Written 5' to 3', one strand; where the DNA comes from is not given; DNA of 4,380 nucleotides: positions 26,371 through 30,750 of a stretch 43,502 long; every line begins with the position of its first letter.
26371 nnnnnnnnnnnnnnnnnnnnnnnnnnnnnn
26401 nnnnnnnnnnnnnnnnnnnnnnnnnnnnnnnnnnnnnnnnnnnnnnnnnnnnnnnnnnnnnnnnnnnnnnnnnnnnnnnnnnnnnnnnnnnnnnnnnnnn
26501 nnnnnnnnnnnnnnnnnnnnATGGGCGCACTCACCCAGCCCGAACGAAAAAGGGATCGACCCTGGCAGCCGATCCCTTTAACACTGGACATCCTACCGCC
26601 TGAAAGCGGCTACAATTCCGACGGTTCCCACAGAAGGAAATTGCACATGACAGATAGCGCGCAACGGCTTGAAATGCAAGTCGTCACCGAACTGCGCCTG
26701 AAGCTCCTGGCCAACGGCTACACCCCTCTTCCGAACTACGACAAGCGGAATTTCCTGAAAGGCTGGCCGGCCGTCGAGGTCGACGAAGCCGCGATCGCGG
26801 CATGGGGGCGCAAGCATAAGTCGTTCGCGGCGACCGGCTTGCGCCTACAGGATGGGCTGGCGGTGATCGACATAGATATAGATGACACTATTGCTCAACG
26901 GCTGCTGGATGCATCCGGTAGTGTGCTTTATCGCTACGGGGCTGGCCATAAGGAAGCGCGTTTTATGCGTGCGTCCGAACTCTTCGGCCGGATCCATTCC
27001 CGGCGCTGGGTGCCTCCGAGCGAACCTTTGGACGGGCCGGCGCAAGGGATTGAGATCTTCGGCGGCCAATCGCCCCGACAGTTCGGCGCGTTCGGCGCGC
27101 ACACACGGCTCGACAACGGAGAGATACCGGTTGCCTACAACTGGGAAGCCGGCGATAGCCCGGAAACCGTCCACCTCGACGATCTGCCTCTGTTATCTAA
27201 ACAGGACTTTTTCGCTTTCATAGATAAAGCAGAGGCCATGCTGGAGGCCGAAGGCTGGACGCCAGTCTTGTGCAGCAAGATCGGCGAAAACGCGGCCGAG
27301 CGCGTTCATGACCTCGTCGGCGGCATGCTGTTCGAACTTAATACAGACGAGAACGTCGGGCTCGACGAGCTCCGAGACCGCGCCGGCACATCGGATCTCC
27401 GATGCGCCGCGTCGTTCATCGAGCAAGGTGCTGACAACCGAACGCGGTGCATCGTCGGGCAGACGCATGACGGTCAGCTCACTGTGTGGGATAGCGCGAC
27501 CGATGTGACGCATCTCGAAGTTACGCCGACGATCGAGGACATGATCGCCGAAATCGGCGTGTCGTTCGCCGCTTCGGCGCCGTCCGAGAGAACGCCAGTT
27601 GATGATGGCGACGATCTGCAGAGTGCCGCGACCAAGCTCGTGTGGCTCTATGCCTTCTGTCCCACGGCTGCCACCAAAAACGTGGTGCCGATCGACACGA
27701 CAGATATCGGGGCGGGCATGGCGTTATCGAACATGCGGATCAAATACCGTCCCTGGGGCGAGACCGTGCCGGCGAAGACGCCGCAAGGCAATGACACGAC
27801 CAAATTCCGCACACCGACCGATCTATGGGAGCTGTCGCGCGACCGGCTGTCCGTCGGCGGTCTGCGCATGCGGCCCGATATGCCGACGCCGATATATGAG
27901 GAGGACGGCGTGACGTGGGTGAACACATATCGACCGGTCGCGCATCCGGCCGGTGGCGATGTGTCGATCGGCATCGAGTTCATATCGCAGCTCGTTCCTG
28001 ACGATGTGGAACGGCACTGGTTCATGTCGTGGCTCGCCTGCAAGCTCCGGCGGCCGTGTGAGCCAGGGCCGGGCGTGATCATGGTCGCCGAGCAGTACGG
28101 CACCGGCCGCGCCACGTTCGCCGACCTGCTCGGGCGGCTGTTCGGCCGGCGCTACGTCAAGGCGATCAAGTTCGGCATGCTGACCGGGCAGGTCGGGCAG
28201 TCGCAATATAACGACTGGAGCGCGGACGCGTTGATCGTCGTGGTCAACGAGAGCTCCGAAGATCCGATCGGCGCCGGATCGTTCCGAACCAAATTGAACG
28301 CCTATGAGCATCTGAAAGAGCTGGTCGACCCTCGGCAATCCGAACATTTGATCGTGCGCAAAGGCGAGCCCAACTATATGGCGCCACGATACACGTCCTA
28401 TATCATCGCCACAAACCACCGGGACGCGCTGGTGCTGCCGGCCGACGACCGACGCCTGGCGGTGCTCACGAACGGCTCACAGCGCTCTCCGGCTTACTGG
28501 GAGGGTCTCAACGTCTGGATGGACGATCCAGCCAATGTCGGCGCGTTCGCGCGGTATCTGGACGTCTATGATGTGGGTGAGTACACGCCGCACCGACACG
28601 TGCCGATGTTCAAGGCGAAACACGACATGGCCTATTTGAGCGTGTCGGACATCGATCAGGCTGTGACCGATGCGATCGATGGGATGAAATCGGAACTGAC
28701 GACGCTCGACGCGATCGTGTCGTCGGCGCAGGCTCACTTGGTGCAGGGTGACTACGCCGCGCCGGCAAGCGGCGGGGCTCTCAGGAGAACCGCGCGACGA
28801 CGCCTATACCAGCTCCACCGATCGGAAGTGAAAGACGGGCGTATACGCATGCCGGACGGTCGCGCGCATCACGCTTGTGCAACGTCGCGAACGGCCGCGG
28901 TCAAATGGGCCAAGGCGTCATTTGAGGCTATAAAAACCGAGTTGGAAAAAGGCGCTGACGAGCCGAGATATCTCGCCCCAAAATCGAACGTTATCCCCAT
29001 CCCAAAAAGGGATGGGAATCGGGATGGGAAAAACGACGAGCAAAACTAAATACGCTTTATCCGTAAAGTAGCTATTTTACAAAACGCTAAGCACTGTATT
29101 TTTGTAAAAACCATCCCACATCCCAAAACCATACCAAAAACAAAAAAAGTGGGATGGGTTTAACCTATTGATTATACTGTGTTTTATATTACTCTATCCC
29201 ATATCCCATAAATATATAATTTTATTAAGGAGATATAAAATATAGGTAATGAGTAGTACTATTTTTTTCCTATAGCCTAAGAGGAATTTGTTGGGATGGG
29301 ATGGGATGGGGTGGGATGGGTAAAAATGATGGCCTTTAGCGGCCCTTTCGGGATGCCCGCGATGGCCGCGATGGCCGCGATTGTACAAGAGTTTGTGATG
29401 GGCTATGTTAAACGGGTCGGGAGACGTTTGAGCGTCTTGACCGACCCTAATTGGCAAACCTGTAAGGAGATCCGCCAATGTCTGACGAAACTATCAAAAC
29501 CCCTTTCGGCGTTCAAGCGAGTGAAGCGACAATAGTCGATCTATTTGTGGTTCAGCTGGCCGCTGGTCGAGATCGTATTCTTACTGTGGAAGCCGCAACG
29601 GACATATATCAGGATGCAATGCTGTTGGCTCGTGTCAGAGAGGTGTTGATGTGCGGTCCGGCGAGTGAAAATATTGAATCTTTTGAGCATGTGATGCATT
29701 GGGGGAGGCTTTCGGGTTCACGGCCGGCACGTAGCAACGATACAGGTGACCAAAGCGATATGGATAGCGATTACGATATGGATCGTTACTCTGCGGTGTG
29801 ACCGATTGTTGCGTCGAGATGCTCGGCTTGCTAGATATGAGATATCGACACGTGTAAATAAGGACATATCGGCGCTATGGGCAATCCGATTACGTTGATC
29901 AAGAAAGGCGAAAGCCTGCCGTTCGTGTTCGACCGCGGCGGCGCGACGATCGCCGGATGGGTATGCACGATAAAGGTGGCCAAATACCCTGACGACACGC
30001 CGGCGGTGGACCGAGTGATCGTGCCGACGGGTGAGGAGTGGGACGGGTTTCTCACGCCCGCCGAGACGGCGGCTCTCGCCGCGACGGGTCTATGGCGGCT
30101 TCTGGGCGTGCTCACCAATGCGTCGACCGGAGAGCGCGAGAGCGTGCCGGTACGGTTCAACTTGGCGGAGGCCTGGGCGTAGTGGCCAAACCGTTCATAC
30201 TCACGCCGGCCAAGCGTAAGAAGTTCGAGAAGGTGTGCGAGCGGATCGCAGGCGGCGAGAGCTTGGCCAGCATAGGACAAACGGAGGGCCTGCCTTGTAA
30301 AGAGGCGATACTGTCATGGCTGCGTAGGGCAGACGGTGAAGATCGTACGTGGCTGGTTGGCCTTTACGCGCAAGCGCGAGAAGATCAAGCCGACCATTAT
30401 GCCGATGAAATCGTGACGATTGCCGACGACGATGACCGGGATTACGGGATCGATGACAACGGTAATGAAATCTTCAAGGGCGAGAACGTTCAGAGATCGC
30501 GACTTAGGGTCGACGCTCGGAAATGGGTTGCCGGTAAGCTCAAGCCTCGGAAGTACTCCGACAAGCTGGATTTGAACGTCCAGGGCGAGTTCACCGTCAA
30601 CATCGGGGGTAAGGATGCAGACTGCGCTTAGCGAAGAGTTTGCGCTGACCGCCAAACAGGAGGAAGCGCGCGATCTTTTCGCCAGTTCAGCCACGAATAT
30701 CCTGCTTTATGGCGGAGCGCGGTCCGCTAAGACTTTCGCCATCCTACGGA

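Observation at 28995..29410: About 29% GC island packed with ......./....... iterons between the primase-helicase and the late genes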

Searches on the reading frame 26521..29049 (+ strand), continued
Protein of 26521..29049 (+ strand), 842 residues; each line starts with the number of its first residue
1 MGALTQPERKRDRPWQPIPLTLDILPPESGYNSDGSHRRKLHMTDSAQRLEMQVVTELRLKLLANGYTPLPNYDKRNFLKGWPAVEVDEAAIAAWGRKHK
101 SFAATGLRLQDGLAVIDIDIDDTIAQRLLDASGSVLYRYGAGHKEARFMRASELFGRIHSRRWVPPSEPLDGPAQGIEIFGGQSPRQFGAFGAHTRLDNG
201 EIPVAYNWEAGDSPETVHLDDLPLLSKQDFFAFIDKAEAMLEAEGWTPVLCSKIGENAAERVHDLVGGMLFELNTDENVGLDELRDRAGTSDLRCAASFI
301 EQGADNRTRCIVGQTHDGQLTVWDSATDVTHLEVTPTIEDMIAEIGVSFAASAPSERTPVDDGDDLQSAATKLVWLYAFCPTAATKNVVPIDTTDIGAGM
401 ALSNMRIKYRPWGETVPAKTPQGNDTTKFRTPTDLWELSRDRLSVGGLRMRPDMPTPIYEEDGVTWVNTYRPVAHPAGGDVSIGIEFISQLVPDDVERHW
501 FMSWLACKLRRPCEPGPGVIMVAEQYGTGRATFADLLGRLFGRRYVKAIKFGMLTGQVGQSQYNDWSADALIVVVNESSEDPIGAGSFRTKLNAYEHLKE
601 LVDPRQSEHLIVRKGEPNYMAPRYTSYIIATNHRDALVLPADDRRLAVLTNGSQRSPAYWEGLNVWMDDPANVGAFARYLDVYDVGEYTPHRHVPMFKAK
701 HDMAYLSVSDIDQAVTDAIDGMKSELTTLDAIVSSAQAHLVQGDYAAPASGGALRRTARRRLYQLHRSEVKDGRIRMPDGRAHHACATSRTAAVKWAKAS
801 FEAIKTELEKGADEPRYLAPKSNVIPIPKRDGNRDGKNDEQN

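Call 47: get_annotated_region(hit=H1, flank=2500)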
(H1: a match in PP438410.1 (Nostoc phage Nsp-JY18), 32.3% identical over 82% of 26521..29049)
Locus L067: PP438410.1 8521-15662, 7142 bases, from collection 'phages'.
description: Nostoc phage Nsp-JY18, complete genome.
organism: Nostoc phage Nsp-JY18 (NCBI taxid 3128151)
taxonomy: Viruses; Duplodnaviria; Heunggongvirae; Uroviricota; Caudoviricetes
host: Nostoc sp.; source: China; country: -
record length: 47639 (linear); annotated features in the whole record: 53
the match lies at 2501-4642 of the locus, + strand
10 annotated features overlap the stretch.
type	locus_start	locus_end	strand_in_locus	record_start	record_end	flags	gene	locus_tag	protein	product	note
CDS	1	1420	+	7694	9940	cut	-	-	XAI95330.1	DNA polymerase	-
CDS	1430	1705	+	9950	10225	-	-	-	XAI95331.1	hypothetical protein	-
CDS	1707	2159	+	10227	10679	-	-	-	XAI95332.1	hypothetical protein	-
CDS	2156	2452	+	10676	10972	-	-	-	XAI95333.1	hypothetical protein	-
CDS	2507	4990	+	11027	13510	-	-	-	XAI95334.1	DNA primase/polymerase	-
CDS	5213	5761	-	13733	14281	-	-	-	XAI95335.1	hypothetical protein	-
CDS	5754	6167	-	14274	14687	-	-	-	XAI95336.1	hypothetical protein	-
CDS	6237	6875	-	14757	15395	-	-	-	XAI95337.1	sprT-like family protein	-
CDS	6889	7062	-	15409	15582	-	-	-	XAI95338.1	hypothetical protein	-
CDS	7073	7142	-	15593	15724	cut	-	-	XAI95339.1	hypothetical protein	-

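Call 57: search_protein_families(library=pfam, alignment_id=A1, max_evalue=0.01)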
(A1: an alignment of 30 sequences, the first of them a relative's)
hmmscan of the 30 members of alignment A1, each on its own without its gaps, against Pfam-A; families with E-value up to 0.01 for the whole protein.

A. member 1, P0001 (800 aa): 1 family
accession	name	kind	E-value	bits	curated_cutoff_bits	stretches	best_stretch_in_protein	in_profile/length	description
PF19263.5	DUF5906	-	3.8e-10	40.8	27.6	1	484-603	6-114/114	Family of unknown function (DUF5906)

B. families by the number of members that match (of 30 scanned): 2 families
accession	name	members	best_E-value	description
PF19263.5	DUF5906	29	6.6e-11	Family of unknown function (DUF5906)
PF09250.16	Prim-Pol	8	2.9e-05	Bifunctional DNA primase/polymerase, N-terminal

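Call 78: find_encoding_contigs(protein=P0041, flank=6000, max_places=1)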
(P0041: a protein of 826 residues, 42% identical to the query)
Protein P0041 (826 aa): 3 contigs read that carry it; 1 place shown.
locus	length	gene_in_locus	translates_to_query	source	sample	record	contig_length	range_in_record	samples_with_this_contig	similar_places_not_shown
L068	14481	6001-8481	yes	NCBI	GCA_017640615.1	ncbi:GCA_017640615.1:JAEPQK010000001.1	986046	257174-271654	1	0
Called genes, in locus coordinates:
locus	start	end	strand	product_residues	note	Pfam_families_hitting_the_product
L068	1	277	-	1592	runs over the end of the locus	PF25794:SACS, PF13020:NOV_C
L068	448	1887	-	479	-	-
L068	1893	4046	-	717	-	PF01935:DUF87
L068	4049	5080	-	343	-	PF02086:MethyltransfD12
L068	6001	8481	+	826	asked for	PF19263:DUF5906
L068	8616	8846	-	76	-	PF12844:HTH_19, PF13560:HTH_31, PF01381:HTH_3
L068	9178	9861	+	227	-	-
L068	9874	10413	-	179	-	PF00239:Resolvase, PF13936:HTH_38, PF13384:HTH_23 (weak)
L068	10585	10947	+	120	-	PF04134:DCC1-like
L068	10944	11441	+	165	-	PF04248:NTP_transf_9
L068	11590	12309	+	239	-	PF00106:adh_short, PF13561:adh_short_C2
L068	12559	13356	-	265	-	PF00005:ABC_tran, PF13304:AAA_21 (faint)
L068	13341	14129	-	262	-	PF00528:BPD_transp_1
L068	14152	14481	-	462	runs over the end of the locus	PF01979:Amidohydro_1, PF12890:DHOase, PF07969:Amidohydro_3 (weak)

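Call 83: search_protein_families(library=pfam, proteins=[L005:6342-6995:-, L005:7080-8231:-, L007:8045-8935:-, L007:6812-7033:-, L013:8415-10124:+, L013:7160-8131:+, L013:6731-7051:-, L011:7259-8941:+, L011:5487-6116:-, L010:6852-7604:-], max_evalue=0.001)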
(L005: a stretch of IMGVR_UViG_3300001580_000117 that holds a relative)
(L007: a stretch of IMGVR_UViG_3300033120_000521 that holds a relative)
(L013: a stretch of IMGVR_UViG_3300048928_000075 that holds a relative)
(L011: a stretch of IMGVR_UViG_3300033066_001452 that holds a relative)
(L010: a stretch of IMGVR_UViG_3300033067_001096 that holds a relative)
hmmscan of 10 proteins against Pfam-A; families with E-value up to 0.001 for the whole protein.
L005:6342-6995:- (217 aa): 0 families

L005:7080-8231:- (383 aa): 1 family
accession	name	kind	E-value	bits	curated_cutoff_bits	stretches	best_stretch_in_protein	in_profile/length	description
PF06067.16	DUF932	-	1.3e-06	28.8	23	1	214-349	49-180/227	Domain of unknown function (DUF932)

L007:8045-8935:- (296 aa): 0 families

L007:6812-7033:- (73 aa): 0 families

L013:8415-10124:+ (569 aa): 0 families

L013:7160-8131:+ (323 aa): 0 families

L013:6731-7051:- (106 aa): 0 families

L011:7259-8941:+ (560 aa): 0 families

L011:5487-6116:- (209 aa): 0 families

L010:6852-7604:- (250 aa): 0 families

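Call 86: find_related_loci(query=A1, collection=metagenome_contigs, flank=1500)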
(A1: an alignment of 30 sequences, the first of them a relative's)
Query A1 (800 aa) in metagenome_contigs; peptide patterns used: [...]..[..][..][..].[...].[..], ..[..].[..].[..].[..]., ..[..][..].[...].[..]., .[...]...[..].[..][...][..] (x = any residue, [..] = any of these).
477 stretches matched a pattern; 85 encode a relative of the query (tblastn E <= 1e-3); the best 80 are kept; 78 distinct loci.
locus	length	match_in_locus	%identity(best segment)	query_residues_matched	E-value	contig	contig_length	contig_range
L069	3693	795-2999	44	13-731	0e+0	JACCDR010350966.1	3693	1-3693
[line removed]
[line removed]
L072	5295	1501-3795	41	14-766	6e-172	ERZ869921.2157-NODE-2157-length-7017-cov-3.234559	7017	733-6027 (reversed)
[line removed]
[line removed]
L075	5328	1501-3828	42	9-768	3e-173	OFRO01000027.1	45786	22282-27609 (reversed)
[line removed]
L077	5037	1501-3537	42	13-681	6e-155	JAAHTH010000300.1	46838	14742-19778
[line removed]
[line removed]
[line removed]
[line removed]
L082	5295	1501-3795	44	13-768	0e+0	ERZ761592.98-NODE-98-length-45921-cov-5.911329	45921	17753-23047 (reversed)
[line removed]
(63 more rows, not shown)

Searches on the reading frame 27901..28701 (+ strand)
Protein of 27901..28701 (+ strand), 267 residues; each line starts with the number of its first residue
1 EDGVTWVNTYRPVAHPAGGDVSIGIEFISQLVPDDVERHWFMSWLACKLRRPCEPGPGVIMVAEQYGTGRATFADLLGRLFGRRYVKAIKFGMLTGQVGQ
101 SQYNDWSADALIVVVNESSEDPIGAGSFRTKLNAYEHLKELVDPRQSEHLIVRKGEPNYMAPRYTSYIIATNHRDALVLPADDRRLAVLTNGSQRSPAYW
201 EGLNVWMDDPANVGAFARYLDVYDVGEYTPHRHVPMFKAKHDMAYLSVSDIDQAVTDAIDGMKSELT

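Call 72: search_dna_similar(query=window:27901-28701:+, collection=phages, mode=protein, max_rows=60, rows=spread)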
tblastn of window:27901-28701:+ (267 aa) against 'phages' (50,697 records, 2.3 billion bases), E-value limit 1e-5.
Records with a match: 376; places in all: 376; records where one place covers at least 80% of the query: 150.
Best place of each record, by identity: <60% 376.
By first word of the organism name: Klebsiella 88; Salmonella 84; Pseudomonas 67; Vibrio 24; Escherichia 14; Bordetella 9; Stenotrophomonas 7; Serratia 6; Pectobacterium 6; Edwardsiella 5; and 35 more.
By host as written in the record: - 49; Klebsiella pneumoniae 47; Pseudomonas aeruginosa 26; Pseudomonas aeruginosa PAO1 22; Salmonella enterica subsp. enterica serovar Typhimurium 20; Salmonella enterica 17; Bordetella bronchiseptica ATCC 10580 9; Salmonella sp. 9; and 114 more.
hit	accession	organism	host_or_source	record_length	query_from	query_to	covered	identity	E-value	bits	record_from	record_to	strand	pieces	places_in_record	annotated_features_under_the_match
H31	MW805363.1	Octadecabacter Antarctic BD virus 1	Octadecabacter sp. strain IceBac 419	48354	1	262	98%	34.3%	4e-39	150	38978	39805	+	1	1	DNA primase/polymerase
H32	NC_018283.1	Burkholderia phage vB_BceS_AH2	Burkholderia cenocepacia C6433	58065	2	260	97%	26.8%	2e-11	70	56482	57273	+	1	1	DNA primase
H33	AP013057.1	Edwardsiella phage PEi21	Edwardsiella ictaluri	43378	1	260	97%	25.0%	8e-10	65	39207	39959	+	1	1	hypothetical protein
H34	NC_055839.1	Xanthomonas phage FoX4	Xanthomonas campestris pv. campestris ...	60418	3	266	99%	24.1%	1e-9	64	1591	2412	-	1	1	DNA primase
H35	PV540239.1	Klebsiella phage BUCT791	Klebsiella pneumoniae K4069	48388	1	260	97%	24.0%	5e-12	71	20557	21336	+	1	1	DNA primase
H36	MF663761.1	Klebsiella phage vB_KpnM_KpV79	Klebsiella pneumoniae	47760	1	260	97%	24.0%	8e-12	71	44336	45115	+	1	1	DNA primase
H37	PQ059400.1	Klebsiella phage phiYH65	Klebsiella pneumoniae KP_509165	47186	1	260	97%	24.0%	4e-11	69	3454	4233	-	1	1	DNA primase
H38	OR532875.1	Klebsiella phage RCIP0081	Klebsiella pneumoniae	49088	1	260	97%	23.6%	2e-11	69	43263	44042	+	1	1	hypothetical protein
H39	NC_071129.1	Klebsiella phage BUCT_49532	Klebsiella pneumoniae 1119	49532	1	260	97%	23.6%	7e-11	68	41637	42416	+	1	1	DNA primase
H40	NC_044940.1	Pectobacterium phage PEAT2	Solanum tuberosum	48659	1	260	97%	23.6%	6e-10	65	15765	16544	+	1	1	DNA primase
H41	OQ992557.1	Pseudomonas phage Chuck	Pseudomonas aeruginosa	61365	39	249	79%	28.9%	2e-10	67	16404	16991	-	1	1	integrase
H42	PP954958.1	Klebsiella phage KpTRp1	Klebsiella pneumoniae K2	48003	1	260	97%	23.3%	2e-10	67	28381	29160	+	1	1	DUF5906 domain-containing protein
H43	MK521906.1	Klebsiella phage vB_KpnM_FZ14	Klebsiella pneumoniae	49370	1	260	97%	23.3%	3e-10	66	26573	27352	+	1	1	DNA primase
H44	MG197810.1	Klebsiella phage 1611E-K2-1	Klebsiella pneumoniae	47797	1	260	97%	23.3%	6e-10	65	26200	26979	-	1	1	hypothetical protein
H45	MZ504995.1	Klebsiella phage Geezett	Klebsiella pneumoniae GZ-1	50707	1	260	97%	23.3%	7e-10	65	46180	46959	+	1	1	putative DNA primase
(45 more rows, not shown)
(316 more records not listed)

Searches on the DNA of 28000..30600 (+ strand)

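Call 7: search_dna_similar(query=window:28000-30600:+, collection=phages, mode=distant, max_rows=30)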
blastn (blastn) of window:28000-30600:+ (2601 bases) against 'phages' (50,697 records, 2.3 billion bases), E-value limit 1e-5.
No match.

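Call 21: search_rna_families(source=window, start=28700, end=29700, threshold=evalue, max_evalue=5)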
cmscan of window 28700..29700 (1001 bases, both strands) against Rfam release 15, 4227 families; matches with E-value up to 5: 4.
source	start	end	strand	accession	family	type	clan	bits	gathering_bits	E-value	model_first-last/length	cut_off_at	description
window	29173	29256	-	RF00429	SNORA29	Gene; snRNA; snoRNA; HACA-box;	CL00030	23.9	50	0.16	1-140/140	no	Small nucleolar RNA SNORA29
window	28756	28778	-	RF03847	mir-1538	Gene; miRNA;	-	16.5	78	4.1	20-42/58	no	mir-1538 microRNA precursor family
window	29182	29256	-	RF04302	mir-506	Gene; miRNA;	CL00140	16.4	84.5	3.7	1-81/81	no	mir-506 microRNA precursor family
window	29096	29199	-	RF01219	snoR100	Gene; snRNA; snoRNA; HACA-box;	-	16.2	50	3.6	1-116/116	no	Small nucleolar RNA snoR100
